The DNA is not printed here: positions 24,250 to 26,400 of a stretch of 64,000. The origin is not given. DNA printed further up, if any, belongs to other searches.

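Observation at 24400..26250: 616-aa protein with no recognisable GT fold, a candidate NulO/Kdo transferase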

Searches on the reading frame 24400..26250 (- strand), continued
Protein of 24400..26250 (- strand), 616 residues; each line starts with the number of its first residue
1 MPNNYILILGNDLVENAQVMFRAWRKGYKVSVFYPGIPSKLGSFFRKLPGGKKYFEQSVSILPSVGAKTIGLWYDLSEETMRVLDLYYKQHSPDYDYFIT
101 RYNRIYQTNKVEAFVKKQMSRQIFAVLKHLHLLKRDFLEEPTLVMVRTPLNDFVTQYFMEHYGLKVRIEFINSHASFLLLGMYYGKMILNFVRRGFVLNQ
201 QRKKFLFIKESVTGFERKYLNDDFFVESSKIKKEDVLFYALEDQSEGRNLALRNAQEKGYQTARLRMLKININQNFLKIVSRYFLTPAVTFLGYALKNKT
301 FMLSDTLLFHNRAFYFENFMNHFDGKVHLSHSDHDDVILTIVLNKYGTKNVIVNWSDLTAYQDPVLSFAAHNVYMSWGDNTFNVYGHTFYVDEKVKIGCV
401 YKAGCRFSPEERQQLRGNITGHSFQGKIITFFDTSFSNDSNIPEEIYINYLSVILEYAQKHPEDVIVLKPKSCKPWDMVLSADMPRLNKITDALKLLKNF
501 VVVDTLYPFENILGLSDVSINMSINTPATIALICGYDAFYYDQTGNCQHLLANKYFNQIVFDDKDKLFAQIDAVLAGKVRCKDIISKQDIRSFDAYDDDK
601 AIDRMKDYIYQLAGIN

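Call 40: fold_search(model_id=the predicted structure, library=pdb)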
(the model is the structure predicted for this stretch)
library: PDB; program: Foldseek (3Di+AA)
matches with E <= 10: 902; with E <= 0.001: 101
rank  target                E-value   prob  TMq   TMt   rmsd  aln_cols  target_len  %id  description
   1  8va1_A                1.6e-07  1.00  0.34  0.37  10.7       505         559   11  S. aureus TarL H300N in complex with CDP-ribitol (single tetramer) (released 2024-04-03)
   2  8va1_B                2.5e-07  1.00  0.36  0.39  10.7       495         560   11  S. aureus TarL H300N in complex with CDP-ribitol (single tetramer) (released 2024-04-03)
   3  3l7m_A                3.3e-07  1.00  0.39  0.56   8.6       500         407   11  Structure of the Wall Teichoic Acid Polymerase TagF, H548A (released 2010-04-28)
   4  3l7m_B                9.9e-07  1.00  0.42  0.59   7.8       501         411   11  Structure of the Wall Teichoic Acid Polymerase TagF, H548A (released 2010-04-28)
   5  5hxa                  1.2e-06  1.00  0.33  0.42  11.2       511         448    8  Crystal structure of an UDP-forming alpha, alpha-terhalose-phosphate synthase from Burkholderia xenovorans (released 2016-02-10)
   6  8qoy                  1.4e-06  1.00  0.40  0.26  21.2       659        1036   11  Capsular polysaccharide synthesis multienzyme of Actinobacillus Pleuropneumoniae serotype 3 (released 2024-07-03)
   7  3l7j_C                1.5e-06  1.00  0.40  0.57   7.8       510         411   11  Structure of the Wall Teichoic Acid Polymerase TagF, H444N variant (released 2010-04-28)
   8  6zmz                  1.5e-06  1.00  0.32  0.45  17.0       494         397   10  UDPG-bound Trehalose transferase from Thermoproteus uzoniensis (released 2020-09-30)
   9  3beo_A                1.7e-06  1.00  0.34  0.51   9.3       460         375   10  A Structural Basis for the allosteric regulation of non-hydrolyzing UDP-GlcNAc 2-epimerases (released 2008-02-19)
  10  3l7m_D                1.9e-06  1.00  0.40  0.57   8.1       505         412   10  Structure of the Wall Teichoic Acid Polymerase TagF, H548A (released 2010-04-28)
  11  7mi0                  1.9e-06  1.00  0.32  0.46  10.1       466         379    9  Crystal Structure of Glycosyltransferase from Rickettsia africae ESF-5 (released 2021-04-28)
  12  8dth_B                2.5e-06  1.00  0.27  0.25  18.4       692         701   10  Cryo-EM structure of Arabidopsis SPY alternative conformation 2 (released 2023-03-08)
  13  4xsu_A                2.6e-06  1.00  0.33  0.49   8.2       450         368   10  Crystal structure of Anabaena Alr3699/HepE in complex with UDP and glucose (released 2016-01-13)
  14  5tvg_G                2.6e-06  1.00  0.32  0.41  11.5       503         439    9  Crystal structure of an alpha,alpha-trehalose-phosphate synthase (UDP-forming) from Burkholderia vietnamiensis (released 2016-11-16)
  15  9niq                  3.5e-06  1.00  0.32  0.40  11.8       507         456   10  Structure of Candida albicans trehalose-6-phosphate synthase in complex with 4456 (released 2025-08-20)
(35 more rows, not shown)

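Call 49: find_encoding_contigs(protein=P0003, flank=10000, max_places=3)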
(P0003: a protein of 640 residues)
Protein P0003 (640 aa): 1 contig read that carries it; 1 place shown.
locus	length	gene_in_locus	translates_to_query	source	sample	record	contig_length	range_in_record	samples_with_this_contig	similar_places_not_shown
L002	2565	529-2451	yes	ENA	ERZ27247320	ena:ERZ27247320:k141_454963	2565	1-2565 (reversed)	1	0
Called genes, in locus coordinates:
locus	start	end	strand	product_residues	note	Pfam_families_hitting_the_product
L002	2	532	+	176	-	?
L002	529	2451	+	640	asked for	PF27878:PFTS_polysacc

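Call 50: find_related_loci(query=A4, collection=genome_contigs, flank=10000)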
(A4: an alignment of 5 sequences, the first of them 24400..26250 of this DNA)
Query A4 (616 aa) in genome_contigs; peptide patterns used: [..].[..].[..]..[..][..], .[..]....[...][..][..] (x = any residue, [..] = any of these).
59 stretches matched a pattern; 8 encode a relative of the query (tblastn E <= 1e-3); 8 distinct loci.
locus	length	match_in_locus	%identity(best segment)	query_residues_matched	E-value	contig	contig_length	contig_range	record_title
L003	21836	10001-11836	34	1-609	2e-123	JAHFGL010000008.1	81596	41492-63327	MAG: Candidatus Omnitrophota bacterium isolate nzgw314 NODE_376_length_81597_cov_4.049413, whole genome shotgun sequence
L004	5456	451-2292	34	1-612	8e-120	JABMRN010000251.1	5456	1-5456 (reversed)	MAG: Candidatus Omnitrophota bacterium isolate bin.93 k141_5064607, whole genome shotgun sequence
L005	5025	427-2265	33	3-613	3e-119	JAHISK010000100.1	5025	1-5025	MAG: Candidatus Omnitrophota bacterium isolate MM_PC_MetaG.mb.171 MM_PC_MetaG.mb.171_k141_1351825, whole genome shotgun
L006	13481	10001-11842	34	3-614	3e-114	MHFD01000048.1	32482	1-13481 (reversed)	MAG: Omnitrophica bacterium RBG_13_46_9 RBG_13_scaffold_3005, whole genome shotgun sequence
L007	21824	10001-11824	35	5-613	8e-113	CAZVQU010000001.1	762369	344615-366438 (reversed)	MAG TPA_asm: uncultured Planctomycetia bacterium isolate SRP167671_co3_96 genome assembly, contig: NODE_2_length_762369_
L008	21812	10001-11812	34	5-607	2e-112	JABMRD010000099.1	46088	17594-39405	MAG: Actinomycetota bacterium isolate bin.63 k141_3182370, whole genome shotgun sequence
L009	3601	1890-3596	33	5-572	2e-104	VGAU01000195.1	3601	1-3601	MAG: Actinomycetota bacterium isolate K_DeepCast_1200m_m2_204 K_DeepCast_1200m_m2_204_Ga0194110_10053963, whole genome s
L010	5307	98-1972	34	1-613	4e-100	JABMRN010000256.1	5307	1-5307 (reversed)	MAG: Candidatus Omnitrophota bacterium isolate bin.93 k141_5162487, whole genome shotgun sequence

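Call 52: search_protein_families(library=pfam, proteins=[P0037, P0046, P0047, P0048, P0068, P0063, P0095, P0127, P0131, P0069], max_evalue=0.001)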
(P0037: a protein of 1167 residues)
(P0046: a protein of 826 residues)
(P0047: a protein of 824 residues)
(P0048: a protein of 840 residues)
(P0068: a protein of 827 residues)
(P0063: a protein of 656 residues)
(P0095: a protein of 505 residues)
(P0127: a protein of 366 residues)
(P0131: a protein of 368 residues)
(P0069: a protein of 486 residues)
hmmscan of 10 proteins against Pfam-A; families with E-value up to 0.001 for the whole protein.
P0037 (1167 aa): 2 families
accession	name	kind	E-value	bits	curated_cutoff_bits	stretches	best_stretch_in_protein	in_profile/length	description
PF02348.25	CTP_transf_3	-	2.6e-35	122.6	22.6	1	597-792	2-196/217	Cytidylyltransferase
PF12804.13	NTP_transf_3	-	3.3e-08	34.3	27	1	602-712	11-115/160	MobA-like NTP transferase domain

P0046 (826 aa): 2 families
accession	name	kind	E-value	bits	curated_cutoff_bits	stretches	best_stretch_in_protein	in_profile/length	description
PF02348.25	CTP_transf_3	-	1.1e-34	120.6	22.6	1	583-783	2-206/217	Cytidylyltransferase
PF12804.13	NTP_transf_3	-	1.9e-07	31.9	27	1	573-695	4-112/160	MobA-like NTP transferase domain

P0047 (824 aa): 2 families
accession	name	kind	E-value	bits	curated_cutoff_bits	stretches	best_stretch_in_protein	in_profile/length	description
PF02348.25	CTP_transf_3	-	5.1e-33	115.2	22.6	1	588-781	2-194/217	Cytidylyltransferase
PF12804.13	NTP_transf_3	-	4.2e-05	24.2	27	1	593-725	11-138/160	MobA-like NTP transferase domain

P0048 (840 aa): 2 families
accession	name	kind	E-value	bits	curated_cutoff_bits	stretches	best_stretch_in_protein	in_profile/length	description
PF02348.25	CTP_transf_3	-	1.5e-33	116.9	22.6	1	594-768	2-170/217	Cytidylyltransferase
PF12804.13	NTP_transf_3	-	4.9e-08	33.7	27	1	599-708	11-114/160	MobA-like NTP transferase domain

P0068 (827 aa): 2 families
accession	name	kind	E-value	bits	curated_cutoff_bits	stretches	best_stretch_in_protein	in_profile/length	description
PF02348.25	CTP_transf_3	-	5.4e-24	85.6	22.6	1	594-756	2-162/217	Cytidylyltransferase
PF12804.13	NTP_transf_3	-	4.2e-09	37.2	27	1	599-710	11-116/160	MobA-like NTP transferase domain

P0063 (656 aa): 2 families
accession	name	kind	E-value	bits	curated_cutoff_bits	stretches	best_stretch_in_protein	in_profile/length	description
PF02348.25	CTP_transf_3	-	4.1e-29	102.4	22.6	1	417-613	2-188/217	Cytidylyltransferase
PF12804.13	NTP_transf_3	-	6.6e-06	26.8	27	1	422-532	11-115/160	MobA-like NTP transferase domain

P0095 (505 aa): 2 families
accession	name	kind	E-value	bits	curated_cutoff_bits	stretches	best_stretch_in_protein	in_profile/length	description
PF02348.25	CTP_transf_3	-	4e-36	125.3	22.6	1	271-462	2-192/217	Cytidylyltransferase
PF12804.13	NTP_transf_3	-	2.5e-06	28.2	27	1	276-383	11-112/160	MobA-like NTP transferase domain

P0127 (366 aa): 2 families
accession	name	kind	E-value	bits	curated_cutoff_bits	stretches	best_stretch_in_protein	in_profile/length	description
PF02348.25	CTP_transf_3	-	9.9e-35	120.7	22.6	1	126-326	2-205/217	Cytidylyltransferase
PF12804.13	NTP_transf_3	-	5.9e-07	30.2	27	1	140-264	16-138/160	MobA-like NTP transferase domain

P0131 (368 aa): 2 families
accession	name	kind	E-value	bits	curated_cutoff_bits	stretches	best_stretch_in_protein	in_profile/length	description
PF02348.25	CTP_transf_3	-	4.4e-33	115.4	22.6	1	126-320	2-185/217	Cytidylyltransferase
PF12804.13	NTP_transf_3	-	8.2e-07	29.8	27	1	131-246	11-120/160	MobA-like NTP transferase domain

P0069 (486 aa): 0 families

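Call 54: list_cluster_members(proteins=[P0004, P0020, P0030, P0037, P0046, P0060, P0085, P0110, P0125, P0135])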
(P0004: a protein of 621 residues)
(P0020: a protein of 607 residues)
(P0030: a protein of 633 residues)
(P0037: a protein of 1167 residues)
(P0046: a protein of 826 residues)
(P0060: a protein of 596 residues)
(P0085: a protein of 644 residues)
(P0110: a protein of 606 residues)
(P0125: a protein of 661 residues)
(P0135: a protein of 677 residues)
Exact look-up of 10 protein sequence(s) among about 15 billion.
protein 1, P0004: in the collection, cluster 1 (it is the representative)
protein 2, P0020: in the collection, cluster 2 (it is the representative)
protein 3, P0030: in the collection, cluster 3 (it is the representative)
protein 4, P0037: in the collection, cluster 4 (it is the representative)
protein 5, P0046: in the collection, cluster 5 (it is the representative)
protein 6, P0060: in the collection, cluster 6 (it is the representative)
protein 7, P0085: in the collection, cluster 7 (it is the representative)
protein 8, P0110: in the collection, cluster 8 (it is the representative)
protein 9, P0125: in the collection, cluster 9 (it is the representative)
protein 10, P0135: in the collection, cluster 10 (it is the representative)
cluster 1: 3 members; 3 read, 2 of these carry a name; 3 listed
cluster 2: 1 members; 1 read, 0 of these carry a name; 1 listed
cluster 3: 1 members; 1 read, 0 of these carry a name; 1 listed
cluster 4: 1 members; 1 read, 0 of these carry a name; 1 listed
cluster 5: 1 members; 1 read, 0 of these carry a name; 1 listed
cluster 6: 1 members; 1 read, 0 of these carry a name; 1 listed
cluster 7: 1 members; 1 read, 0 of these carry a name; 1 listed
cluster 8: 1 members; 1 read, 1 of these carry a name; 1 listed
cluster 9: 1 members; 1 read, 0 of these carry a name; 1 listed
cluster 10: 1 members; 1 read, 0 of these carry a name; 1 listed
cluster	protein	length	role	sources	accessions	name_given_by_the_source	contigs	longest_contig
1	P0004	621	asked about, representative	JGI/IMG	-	hypothetical protein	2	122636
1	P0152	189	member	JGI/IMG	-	hypothetical protein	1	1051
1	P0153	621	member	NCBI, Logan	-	-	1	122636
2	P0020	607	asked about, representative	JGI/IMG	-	-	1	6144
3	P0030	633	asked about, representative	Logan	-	-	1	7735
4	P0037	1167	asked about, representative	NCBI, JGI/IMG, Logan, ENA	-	-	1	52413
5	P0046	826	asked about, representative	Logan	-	-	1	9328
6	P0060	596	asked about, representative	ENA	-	-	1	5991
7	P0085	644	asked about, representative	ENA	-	-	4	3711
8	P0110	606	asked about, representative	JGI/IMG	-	hypothetical protein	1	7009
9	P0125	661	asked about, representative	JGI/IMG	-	-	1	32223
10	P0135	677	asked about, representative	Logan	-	-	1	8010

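Call 57: find_encoding_contigs(protein=P0037, flank=10000, max_places=2)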
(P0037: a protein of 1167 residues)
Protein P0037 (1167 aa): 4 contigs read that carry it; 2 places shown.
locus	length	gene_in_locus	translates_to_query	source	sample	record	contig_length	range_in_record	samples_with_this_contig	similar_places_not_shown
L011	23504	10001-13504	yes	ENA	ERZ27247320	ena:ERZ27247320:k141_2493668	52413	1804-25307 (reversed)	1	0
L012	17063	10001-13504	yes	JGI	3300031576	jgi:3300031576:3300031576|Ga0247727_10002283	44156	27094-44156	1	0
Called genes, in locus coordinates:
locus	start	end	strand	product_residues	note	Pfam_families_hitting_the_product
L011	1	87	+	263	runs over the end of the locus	PF02475:TRM5-TYW2_MTfase, PF05050:Methyltransf_21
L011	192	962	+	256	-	-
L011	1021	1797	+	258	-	PF12811:BaxI_1, PF01027:Bax1-I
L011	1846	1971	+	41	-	-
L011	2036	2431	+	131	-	-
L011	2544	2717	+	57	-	-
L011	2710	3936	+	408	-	PF13173:AAA_14, PF13635:DUF4143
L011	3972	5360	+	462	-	PF00571:CBS (weak), PF01073:3Beta_HSD, PF01370:Epimerase, PF02719:Polysacc_synt_2, PF04321:RmlD_sub_bind, PF05368:NmrA (weak), PF13460:NAD_binding_10, PF16363:GDP_Man_Dehyd, +1 more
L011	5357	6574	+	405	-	PF00155:Aminotran_1_2, PF01041:DegT_DnrJ_EryC1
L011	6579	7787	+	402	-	-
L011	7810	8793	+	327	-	PF00106:adh_short (weak), PF01370:Epimerase, PF02719:Polysacc_synt_2, PF04321:RmlD_sub_bind, PF05368:NmrA, PF01073:3Beta_HSD, PF13460:NAD_binding_10, PF16363:GDP_Man_Dehyd, +2 more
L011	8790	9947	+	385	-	PF00155:Aminotran_1_2, PF01041:DegT_DnrJ_EryC1, PF01053:Cys_Met_Meta_PP (weak), PF01212:Beta_elim_lyase (weak)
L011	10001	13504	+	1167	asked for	PF27878:PFTS_polysacc (weak), PF02348:CTP_transf_3, PF12804:NTP_transf_3 (weak)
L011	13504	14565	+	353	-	PF03102:NeuB, PF08666:SAF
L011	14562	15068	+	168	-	PF13302:Acetyltransf_3, PF13420:Acetyltransf_4 (weak), PF00583:Acetyltransf_1, PF13508:Acetyltransf_7 (weak)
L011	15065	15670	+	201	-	PF00117:GATase, PF01174:SNO, PF07722:Peptidase_C26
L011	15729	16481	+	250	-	PF00977:His_biosynth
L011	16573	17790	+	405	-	-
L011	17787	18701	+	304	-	PF06739:SBBP (faint), PF24684:Vgb_lyase (weak), PF01436:NHL (faint), PF08450:SGL (faint)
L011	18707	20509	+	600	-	PF00664:ABC_membrane, PF00005:ABC_tran, PF02463:SMC_N (faint), PF13555:AAA_29 (weak)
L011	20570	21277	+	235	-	PF00551:Formyl_trans_N (faint), PF21553:Formyl_trans_C_2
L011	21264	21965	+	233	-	PF02585:PIG-L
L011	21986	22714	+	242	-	PF02348:CTP_transf_3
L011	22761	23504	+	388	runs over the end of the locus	PF04055:Radical_SAM, PF13186:SPASM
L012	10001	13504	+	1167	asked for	PF27878:PFTS_polysacc (weak), PF02348:CTP_transf_3, PF12804:NTP_transf_3 (weak)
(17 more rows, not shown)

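Call 58: find_encoding_contigs(protein=P0125, flank=10000, max_places=2)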
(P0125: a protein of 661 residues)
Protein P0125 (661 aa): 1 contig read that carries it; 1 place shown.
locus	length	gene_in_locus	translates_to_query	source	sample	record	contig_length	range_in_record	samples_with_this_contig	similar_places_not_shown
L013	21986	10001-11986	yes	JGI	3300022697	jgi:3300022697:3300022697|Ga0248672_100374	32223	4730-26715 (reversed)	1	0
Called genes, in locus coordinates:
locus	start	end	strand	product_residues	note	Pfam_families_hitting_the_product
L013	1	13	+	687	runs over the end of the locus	PF02310:B12-binding (weak), PF04055:Radical_SAM (weak)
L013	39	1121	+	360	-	PF00571:CBS (faint), PF00483:NTP_transferase, PF12804:NTP_transf_3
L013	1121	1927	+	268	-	PF00106:adh_short, PF01073:3Beta_HSD (faint), PF01370:Epimerase, PF16363:GDP_Man_Dehyd (weak), PF13561:adh_short_C2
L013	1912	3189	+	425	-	PF00501:AMP-binding, PF14535:AMP-binding_C_2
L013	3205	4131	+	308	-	PF24894:Hexapep_GlmU (faint), PF25087:GMPPB_C (faint), PF14602:Hexapep_2 (faint), PF25084:LbH_EIF2B (weak), PF00132:Hexapep (weak), PF25084:LbH_EIF2B (weak), PF00132:Hexapep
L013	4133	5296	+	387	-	PF04055:Radical_SAM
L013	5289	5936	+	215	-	PF17836:PglD_N, PF25084:LbH_EIF2B (weak), PF25087:GMPPB_C (faint), PF00132:Hexapep (weak)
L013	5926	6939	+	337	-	PF03102:NeuB, PF08666:SAF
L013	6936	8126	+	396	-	PF02350:Epimerase_2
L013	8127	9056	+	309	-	PF01408:GFO_IDH_MocA, PF22725:GFO_IDH_MocA_C3, PF02894:GFO_IDH_MocA_C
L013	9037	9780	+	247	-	PF02348:CTP_transf_3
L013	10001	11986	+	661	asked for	PF27878:PFTS_polysacc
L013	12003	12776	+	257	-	PF00535:Glycos_transf_2, PF10111:Glyco_tranf_2_2, PF13641:Glyco_tranf_2_3 (weak)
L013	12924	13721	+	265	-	PF05148:Methyltransf_8 (weak), PF01209:Ubie_methyltran, PF13489:Methyltransf_23, PF07021:MetW, PF13649:Methyltransf_25, PF13847:Methyltransf_31, PF08241:Methyltransf_11, PF08242:Methyltransf_12, +2 more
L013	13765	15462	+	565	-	-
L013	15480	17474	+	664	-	-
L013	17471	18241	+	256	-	PF02348:CTP_transf_3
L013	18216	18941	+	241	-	PF02348:CTP_transf_3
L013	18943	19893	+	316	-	PF01073:3Beta_HSD, PF01370:Epimerase, PF04321:RmlD_sub_bind, PF16363:GDP_Man_Dehyd, PF13460:NAD_binding_10, PF07993:NAD_binding_4 (weak)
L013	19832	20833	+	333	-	PF01209:Ubie_methyltran (faint), PF05219:DREV, PF13489:Methyltransf_23, PF07021:MetW, PF13847:Methyltransf_31, PF08241:Methyltransf_11, PF08242:Methyltransf_12, PF13649:Methyltransf_25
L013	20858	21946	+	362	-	PF01408:GFO_IDH_MocA, PF02894:GFO_IDH_MocA_C, PF22725:GFO_IDH_MocA_C3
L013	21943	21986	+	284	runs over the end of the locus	PF01261:AP_endonuc_2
